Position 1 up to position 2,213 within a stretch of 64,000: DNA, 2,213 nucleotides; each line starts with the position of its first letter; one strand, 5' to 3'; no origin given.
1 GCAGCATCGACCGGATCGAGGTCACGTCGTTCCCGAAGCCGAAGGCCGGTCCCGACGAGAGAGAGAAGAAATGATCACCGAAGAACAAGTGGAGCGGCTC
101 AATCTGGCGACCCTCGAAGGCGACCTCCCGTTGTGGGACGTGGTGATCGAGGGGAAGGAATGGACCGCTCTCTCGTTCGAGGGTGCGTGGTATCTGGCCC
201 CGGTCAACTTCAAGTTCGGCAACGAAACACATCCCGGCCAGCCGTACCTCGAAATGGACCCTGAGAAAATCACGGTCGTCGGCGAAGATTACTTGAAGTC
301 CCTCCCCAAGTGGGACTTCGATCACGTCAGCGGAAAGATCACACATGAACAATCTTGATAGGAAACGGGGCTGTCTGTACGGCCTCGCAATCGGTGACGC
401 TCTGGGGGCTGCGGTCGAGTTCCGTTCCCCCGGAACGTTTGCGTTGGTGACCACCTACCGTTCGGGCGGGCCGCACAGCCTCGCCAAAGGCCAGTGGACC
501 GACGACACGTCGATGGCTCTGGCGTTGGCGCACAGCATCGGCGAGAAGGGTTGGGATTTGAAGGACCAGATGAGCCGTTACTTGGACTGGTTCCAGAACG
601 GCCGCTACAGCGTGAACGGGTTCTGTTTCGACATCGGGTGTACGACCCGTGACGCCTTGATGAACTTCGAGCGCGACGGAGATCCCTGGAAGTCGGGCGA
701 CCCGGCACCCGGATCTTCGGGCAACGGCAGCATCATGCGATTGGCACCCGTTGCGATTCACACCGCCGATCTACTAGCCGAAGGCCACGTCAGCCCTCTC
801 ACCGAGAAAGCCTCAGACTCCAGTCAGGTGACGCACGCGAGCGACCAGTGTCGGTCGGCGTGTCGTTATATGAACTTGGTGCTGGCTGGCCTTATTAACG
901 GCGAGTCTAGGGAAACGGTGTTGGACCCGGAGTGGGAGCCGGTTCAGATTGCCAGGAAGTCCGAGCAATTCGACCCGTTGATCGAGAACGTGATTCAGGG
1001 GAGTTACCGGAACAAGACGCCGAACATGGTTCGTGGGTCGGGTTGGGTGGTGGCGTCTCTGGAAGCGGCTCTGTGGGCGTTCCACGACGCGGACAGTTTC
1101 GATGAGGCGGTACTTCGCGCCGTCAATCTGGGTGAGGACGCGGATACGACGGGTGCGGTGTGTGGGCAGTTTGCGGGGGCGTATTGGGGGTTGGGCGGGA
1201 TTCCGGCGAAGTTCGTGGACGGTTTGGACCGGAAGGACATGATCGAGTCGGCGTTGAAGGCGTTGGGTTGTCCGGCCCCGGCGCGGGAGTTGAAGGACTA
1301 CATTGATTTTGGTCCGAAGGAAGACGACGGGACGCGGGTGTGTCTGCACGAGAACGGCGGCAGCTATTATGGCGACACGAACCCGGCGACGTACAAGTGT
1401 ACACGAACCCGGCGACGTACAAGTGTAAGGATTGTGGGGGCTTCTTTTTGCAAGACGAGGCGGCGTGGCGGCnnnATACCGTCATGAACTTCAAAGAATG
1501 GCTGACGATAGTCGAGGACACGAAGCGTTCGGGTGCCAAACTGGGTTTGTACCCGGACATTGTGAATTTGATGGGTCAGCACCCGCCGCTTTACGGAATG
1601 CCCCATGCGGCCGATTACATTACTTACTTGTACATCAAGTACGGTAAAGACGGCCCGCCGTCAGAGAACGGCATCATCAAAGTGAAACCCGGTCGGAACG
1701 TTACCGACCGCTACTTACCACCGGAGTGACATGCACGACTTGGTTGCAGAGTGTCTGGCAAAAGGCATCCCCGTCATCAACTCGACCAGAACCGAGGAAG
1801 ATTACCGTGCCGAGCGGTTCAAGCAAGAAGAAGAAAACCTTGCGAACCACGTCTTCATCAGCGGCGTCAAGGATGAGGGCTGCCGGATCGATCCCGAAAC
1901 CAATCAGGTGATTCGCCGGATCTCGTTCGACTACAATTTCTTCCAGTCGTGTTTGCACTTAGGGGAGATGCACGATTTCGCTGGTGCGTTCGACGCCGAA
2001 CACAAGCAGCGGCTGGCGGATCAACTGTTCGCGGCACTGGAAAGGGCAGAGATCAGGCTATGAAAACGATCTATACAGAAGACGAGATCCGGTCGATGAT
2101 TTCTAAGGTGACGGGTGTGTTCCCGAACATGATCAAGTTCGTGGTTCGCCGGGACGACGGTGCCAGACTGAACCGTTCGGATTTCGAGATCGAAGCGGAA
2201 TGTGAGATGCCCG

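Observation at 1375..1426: Perfect 26-bp tandem duplication interrupts an ADP-ribosylglycohydrolase fusion gene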

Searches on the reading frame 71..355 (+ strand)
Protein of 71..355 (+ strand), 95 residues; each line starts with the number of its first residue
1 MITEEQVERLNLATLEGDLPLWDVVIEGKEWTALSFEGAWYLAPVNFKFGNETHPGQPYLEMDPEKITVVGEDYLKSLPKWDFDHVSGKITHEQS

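Call 8: search_protein_families(library=pfam, proteins=[window:71-355:+], max_evalue=0.1)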
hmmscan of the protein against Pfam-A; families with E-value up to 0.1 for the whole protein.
window:71-355:+ (95 aa): 0 families

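Call 9: search_protein_families(library=phrogs, proteins=[window:71-355:+], max_evalue=0.1)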
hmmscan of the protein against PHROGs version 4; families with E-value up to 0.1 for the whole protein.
window:71-355:+ (95 aa): 1 family
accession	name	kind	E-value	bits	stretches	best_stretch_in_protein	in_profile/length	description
phrog_4087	-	unknown function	0.036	14.7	1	45-91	24-69/189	-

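Call 57: search_protein_families(library=ncbifam, proteins=[P0001, P0005, window:71-355:+], max_evalue=0.01)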
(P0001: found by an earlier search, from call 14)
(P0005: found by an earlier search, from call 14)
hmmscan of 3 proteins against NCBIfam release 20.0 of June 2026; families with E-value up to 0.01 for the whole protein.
P0001 (376 aa): 2 families
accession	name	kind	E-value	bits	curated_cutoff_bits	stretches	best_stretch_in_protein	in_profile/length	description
NF041672.1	ADPriboarghdlase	equivalog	5.1e-76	255.8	490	1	3-303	66-351/361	ADP-ribosylarginine hydrolase Tri1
TIGR02662.1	dinitro_DRAG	equivalog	7.2e-41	140.3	337.05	1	5-299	3-272/287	ADP-ribosyl-[dinitrogen reductase] hydrolase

P0005 (81 aa): 0 families

window:71-355:+ (95 aa): 0 families

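Call 58: search_protein_families(library=padloc, proteins=[P0001, P0005, window:71-355:+], max_evalue=0.01)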
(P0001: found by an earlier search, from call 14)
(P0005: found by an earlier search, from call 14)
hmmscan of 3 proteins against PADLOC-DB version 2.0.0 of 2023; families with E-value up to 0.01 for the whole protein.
P0001 (376 aa): 0 families

P0005 (81 aa): 0 families

window:71-355:+ (95 aa): 0 families

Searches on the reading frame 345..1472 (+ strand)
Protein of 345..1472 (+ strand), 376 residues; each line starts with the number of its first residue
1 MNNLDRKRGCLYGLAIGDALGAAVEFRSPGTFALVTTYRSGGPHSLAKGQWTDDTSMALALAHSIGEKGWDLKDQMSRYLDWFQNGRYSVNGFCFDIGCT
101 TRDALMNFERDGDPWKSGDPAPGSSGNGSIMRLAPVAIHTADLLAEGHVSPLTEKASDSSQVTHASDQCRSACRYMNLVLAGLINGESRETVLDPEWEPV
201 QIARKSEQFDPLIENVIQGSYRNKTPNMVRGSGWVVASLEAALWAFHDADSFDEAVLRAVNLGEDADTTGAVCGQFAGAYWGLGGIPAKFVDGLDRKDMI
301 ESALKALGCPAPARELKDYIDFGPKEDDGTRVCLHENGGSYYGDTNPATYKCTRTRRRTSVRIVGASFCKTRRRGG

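Call 14: list_cluster_members(proteins=[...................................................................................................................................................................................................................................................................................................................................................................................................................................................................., window:345-1472:+, window:1340-1726:+, window:1484-1726:+, window:1731-2060:+, window:71-355:+])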
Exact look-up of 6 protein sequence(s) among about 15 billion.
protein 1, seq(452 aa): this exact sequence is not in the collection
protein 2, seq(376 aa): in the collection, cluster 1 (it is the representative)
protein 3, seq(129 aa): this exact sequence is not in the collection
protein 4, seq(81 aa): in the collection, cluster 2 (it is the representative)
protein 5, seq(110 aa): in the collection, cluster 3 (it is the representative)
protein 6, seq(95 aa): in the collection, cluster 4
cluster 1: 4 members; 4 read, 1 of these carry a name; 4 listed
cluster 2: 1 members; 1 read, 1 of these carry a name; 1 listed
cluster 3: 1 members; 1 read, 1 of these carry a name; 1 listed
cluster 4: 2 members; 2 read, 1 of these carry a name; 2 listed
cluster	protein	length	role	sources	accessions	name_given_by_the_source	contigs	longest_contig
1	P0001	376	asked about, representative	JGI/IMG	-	ADP-ribosyl-[dinitrogen reductase] hydrolase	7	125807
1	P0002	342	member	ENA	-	-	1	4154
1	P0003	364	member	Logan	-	-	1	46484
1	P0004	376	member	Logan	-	-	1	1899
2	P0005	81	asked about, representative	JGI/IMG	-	hypothetical protein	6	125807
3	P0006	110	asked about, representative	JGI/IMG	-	hypothetical protein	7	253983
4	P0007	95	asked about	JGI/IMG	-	hypothetical protein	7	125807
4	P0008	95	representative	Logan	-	-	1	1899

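Call 16: find_encoding_contigs(protein=P0001, flank=3000, max_places=10)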
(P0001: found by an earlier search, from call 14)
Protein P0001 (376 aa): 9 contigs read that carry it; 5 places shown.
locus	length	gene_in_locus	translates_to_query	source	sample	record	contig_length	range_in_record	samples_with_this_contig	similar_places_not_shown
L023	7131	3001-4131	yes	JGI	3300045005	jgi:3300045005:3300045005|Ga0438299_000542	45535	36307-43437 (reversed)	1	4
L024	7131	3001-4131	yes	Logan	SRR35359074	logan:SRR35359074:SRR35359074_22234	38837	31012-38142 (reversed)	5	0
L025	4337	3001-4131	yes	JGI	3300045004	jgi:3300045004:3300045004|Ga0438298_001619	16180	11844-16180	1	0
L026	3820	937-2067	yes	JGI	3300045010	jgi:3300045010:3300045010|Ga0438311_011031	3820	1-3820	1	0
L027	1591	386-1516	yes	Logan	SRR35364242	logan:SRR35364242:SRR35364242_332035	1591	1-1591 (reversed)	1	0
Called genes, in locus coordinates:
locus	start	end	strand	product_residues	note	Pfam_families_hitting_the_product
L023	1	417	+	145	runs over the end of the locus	-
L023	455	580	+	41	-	-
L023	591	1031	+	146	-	-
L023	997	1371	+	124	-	-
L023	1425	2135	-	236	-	PF24827:AstE_AspA_cat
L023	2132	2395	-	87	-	-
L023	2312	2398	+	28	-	-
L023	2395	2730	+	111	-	-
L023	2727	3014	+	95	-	-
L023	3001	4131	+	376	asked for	PF03747:ADP_ribosyl_GH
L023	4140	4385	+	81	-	-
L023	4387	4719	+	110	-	-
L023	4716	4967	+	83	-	-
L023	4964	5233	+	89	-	-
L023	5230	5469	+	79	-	-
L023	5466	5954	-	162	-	-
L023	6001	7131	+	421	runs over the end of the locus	-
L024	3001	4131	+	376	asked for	PF03747:ADP_ribosyl_GH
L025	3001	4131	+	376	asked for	PF03747:ADP_ribosyl_GH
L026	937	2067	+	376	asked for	PF03747:ADP_ribosyl_GH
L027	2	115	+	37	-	?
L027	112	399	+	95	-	-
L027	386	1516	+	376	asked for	PF03747:ADP_ribosyl_GH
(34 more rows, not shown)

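Call 17: find_encoding_contigs(protein=P0003, flank=5000, max_places=4)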
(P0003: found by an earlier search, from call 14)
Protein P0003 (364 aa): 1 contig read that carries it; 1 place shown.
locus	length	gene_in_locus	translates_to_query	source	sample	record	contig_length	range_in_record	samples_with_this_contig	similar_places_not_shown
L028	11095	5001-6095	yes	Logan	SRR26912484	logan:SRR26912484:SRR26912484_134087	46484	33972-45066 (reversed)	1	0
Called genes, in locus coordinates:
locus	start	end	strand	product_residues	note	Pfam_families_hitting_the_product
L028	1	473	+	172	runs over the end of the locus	-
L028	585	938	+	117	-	-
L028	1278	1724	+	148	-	PF20001:DUF6428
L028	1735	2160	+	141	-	-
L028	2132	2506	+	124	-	-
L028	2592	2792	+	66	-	-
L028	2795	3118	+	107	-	-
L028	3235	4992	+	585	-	PF04851:ResIII (weak)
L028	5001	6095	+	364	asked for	PF03747:ADP_ribosyl_GH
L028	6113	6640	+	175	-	-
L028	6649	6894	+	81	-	-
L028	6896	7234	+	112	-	-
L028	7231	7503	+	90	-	-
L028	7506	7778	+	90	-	-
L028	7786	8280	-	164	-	-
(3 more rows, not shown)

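Call 18: find_encoding_contigs(protein=P0004, flank=5000, max_places=4)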
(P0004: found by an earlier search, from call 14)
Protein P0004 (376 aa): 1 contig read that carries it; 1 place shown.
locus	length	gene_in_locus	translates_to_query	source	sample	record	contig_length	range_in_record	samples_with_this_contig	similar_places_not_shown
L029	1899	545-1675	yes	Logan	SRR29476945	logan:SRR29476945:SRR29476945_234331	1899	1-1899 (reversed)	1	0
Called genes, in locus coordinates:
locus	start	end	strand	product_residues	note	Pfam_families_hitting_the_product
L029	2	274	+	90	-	?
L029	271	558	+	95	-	-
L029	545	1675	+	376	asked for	PF03747:ADP_ribosyl_GH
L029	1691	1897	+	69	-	?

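Call 56: search_solved_structures(query=P0001, max_evalue=0.00001)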
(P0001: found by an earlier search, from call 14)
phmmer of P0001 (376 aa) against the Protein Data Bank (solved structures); distinct sequences matched with E-value up to 0.00001: 18.
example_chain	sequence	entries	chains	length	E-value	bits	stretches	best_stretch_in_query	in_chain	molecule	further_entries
2cwc_A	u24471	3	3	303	2.1e-60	207.7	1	4-306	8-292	ADP-ribosylglycohydrolase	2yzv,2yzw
6dre_A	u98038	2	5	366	3.2e-57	197.3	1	3-313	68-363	ADP-ribosyl-(Dinitrogen reductase) hydrolase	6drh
8za7_A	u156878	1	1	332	2.4e-36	128.6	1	7-300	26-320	Lmo0067 protein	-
2woc_A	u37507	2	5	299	3.3e-27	98.5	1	5-298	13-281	ADP-RIBOSYL-[DINITROGEN REDUCTASE] GLYCOHYDROLASE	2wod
2woe_A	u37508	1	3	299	6.8e-27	97.5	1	5-298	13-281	ADP-RIBOSYL-[DINITROGEN REDUCTASE] GLYCOHYDROLASE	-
3g9d_A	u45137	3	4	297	1.2e-23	86.8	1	6-313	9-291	Dinitrogenase reductase activating glucohydrolase | Dinitrogenase reductase activacting glicohydrolase | ADP-ribosyl-(Dinitrogen reductase) hydrolase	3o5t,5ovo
1t5j_A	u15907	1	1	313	1.8e-17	66.4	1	5-302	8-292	Hypothetical protein MJ1187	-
2qty_A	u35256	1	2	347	1.1e-11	47.4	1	3-169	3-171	Poly(ADP-ribose) glycohydrolase ARH3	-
2g4k_A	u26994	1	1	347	1.6e-11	46.8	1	1-188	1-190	ADP-ribosylhydrolase 3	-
2foz_A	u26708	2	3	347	2.4e-11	46.3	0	2-188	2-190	ADP-ribosylhydrolase like 2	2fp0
5zqy_A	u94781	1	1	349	3.2e-11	45.9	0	3-188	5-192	Poly(ADP-ribose) glycohydrolase ARH3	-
9rfd_A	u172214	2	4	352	3.4e-11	45.8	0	3-188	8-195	ADP-ribosylhydrolase ARH3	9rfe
6d36_C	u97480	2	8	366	3.9e-11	45.6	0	3-188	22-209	Poly(ADP-ribose) glycohydrolase ARH3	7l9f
7akr_AAA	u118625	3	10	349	1.2e-10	44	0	3-188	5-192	ADP-ribose glycohydrolase ARH3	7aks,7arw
6d3a_C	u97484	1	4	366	1.4e-10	43.8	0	3-188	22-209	Poly(ADP-ribose) glycohydrolase ARH3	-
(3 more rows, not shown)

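Call 57: search_protein_families(library=ncbifam, proteins=[P0001, P0005], max_evalue=0.01)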
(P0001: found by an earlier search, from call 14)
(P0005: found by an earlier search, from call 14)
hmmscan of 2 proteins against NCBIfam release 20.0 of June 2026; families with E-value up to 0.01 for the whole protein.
P0001 (376 aa): 2 families
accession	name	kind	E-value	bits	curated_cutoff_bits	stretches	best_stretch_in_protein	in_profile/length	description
NF041672.1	ADPriboarghdlase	equivalog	5.1e-76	255.8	490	1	3-303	66-351/361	ADP-ribosylarginine hydrolase Tri1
TIGR02662.1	dinitro_DRAG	equivalog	7.2e-41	140.3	337.05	1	5-299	3-272/287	ADP-ribosyl-[dinitrogen reductase] hydrolase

P0005 (81 aa): 0 families

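Call 58: search_protein_families(library=padloc, proteins=[P0001, P0005], max_evalue=0.01)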
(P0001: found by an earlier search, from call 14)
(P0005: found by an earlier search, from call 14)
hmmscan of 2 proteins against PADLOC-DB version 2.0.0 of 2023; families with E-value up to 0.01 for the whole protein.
P0001 (376 aa): 0 families

P0005 (81 aa): 0 families

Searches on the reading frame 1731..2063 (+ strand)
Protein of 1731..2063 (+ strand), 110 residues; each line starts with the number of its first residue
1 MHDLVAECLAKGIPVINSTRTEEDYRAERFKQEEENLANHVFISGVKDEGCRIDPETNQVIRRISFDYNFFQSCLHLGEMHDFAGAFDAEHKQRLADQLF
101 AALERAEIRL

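Call 8: search_protein_families(library=pfam, proteins=[window:1731-2060:+], max_evalue=0.1)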
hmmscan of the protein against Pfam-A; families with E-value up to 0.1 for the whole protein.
window:1731-2060:+ (110 aa): 1 family
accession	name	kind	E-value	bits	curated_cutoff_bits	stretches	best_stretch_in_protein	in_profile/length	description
PF17763.6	Asparaginase_C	-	0.017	15.6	34.6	1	2-45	42-85/114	Glutaminase/Asparaginase C-terminal domain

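Call 9: search_protein_families(library=phrogs, proteins=[window:1731-2060:+], max_evalue=0.1)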
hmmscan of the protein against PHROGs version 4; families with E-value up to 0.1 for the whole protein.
window:1731-2060:+ (110 aa): 0 families

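Call 32: find_encoding_contigs(protein=window:1731-2063:+, flank=6000, max_places=10)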
Protein window:1731-2063:+ (110 aa): 8 contigs read that carry it; 5 places shown.
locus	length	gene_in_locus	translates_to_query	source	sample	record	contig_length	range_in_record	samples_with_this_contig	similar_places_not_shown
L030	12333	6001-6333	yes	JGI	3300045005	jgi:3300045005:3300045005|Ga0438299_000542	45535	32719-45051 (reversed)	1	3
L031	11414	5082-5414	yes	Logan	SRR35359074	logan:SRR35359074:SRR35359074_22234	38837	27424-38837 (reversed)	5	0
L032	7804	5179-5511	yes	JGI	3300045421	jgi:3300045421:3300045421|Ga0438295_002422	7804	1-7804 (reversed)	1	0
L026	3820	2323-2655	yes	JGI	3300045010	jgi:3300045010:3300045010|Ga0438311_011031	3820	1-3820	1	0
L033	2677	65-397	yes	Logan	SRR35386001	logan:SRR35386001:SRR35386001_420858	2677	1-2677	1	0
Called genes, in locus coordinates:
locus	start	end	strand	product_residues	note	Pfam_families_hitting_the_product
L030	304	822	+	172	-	-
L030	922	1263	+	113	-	-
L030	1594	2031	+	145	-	-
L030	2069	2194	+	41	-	-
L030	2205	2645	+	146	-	-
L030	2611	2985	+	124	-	-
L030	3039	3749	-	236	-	PF24827:AstE_AspA_cat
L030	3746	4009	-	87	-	-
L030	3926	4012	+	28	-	-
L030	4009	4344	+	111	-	-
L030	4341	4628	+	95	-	-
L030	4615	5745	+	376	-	PF03747:ADP_ribosyl_GH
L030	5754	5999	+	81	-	-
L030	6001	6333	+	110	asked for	-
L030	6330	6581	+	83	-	-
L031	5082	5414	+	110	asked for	-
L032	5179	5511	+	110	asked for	-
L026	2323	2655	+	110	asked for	-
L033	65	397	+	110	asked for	-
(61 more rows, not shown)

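Call 57: search_protein_families(library=ncbifam, proteins=[P0001, P0005, window:1731-2060:+], max_evalue=0.01)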
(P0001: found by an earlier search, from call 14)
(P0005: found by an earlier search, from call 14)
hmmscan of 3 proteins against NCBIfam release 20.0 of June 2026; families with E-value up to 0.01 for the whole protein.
P0001 (376 aa): 2 families
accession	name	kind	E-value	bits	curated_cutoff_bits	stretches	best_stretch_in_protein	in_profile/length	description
NF041672.1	ADPriboarghdlase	equivalog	5.1e-76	255.8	490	1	3-303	66-351/361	ADP-ribosylarginine hydrolase Tri1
TIGR02662.1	dinitro_DRAG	equivalog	7.2e-41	140.3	337.05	1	5-299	3-272/287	ADP-ribosyl-[dinitrogen reductase] hydrolase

P0005 (81 aa): 0 families

window:1731-2060:+ (110 aa): 0 families

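Call 58: search_protein_families(library=padloc, proteins=[P0001, P0005, window:1731-2060:+], max_evalue=0.01)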
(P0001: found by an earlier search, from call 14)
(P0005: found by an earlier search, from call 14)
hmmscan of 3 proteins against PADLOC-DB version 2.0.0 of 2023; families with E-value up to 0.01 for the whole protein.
P0001 (376 aa): 0 families

P0005 (81 aa): 0 families

window:1731-2060:+ (110 aa): 0 families
